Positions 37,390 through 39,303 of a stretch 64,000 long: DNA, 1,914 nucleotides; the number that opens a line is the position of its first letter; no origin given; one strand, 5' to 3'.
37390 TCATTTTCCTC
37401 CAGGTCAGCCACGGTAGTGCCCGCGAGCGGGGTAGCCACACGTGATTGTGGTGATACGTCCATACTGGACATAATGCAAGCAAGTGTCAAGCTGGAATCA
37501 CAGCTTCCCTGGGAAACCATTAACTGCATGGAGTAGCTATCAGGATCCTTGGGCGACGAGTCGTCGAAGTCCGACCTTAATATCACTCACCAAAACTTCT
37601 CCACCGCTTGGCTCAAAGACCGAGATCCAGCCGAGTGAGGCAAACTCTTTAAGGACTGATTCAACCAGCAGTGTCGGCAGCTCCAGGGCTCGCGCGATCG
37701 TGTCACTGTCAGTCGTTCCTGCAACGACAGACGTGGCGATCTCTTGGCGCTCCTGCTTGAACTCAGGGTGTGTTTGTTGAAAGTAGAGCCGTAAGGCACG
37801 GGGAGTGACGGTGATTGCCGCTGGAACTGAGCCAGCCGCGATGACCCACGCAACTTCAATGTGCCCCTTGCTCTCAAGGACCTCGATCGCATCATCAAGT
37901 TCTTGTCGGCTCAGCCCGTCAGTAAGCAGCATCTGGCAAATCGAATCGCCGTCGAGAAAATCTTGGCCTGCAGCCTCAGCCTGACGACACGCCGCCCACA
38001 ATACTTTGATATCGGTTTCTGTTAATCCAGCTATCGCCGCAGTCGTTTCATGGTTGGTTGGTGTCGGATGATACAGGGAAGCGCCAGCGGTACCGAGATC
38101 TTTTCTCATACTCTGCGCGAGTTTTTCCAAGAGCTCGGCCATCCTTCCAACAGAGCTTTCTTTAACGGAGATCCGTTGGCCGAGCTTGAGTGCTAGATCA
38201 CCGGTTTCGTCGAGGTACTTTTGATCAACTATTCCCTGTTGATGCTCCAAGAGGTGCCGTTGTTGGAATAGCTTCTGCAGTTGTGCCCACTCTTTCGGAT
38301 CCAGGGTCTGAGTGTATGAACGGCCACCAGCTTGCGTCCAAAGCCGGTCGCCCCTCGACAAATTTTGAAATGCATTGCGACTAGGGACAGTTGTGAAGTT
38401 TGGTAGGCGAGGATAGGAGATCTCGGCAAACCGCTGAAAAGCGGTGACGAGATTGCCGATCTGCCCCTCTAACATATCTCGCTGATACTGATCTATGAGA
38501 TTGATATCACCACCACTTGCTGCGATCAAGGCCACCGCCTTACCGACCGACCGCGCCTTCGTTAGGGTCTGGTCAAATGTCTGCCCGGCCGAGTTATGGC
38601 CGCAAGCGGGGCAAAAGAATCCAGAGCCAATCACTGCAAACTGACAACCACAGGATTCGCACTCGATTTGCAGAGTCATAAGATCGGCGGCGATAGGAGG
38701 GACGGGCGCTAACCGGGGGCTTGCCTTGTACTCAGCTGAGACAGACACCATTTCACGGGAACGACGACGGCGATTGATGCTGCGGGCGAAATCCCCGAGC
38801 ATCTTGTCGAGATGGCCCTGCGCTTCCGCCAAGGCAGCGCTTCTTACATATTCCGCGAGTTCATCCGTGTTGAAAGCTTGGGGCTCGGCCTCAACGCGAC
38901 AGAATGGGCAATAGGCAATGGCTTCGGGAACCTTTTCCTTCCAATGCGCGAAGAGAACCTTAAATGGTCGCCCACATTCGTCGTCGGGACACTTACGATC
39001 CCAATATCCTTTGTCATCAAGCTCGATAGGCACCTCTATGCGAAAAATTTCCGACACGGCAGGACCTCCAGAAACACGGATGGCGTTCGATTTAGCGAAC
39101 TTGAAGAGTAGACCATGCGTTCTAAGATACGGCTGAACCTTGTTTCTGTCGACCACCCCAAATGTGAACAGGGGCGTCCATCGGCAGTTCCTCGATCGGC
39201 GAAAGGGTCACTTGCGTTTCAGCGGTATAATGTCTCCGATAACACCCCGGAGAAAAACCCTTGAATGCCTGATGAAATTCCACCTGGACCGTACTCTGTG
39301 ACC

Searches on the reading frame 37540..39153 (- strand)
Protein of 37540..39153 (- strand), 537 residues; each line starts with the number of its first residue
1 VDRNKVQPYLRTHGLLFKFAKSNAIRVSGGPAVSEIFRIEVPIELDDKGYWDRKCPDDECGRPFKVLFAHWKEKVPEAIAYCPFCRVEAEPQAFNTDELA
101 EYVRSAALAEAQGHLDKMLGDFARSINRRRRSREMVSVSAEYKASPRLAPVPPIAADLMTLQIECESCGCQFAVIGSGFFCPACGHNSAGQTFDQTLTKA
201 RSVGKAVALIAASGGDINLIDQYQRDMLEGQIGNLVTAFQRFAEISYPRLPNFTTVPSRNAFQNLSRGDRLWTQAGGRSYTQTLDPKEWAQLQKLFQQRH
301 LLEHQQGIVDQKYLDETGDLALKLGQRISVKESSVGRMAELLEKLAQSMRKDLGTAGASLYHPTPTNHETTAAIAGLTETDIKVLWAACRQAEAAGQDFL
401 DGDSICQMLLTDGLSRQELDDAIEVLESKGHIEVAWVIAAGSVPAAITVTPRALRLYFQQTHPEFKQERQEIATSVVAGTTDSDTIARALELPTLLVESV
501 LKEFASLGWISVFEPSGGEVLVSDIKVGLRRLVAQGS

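Call 44: search_protein_families(library=pfam, proteins=[window:37540-39153:-], max_evalue=0.01)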
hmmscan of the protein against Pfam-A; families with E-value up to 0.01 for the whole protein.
window:37540-39153:- (537 aa): 1 family
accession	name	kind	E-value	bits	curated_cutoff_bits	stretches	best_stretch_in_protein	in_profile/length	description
PF00482.28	T2SSF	-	0.0014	19.1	25.2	0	102-136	64-98/125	Type II secretion system (T2SS), protein F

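Call 45: search_protein_families(library=padloc, proteins=[window:37540-39153:-], max_evalue=0.01)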
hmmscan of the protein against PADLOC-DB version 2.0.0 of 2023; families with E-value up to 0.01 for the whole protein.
window:37540-39153:- (537 aa): 1 family
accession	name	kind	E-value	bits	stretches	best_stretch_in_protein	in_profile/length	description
PDLC04447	PDC-M14A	-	3.7e-14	51.4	1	37-187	4-150/152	-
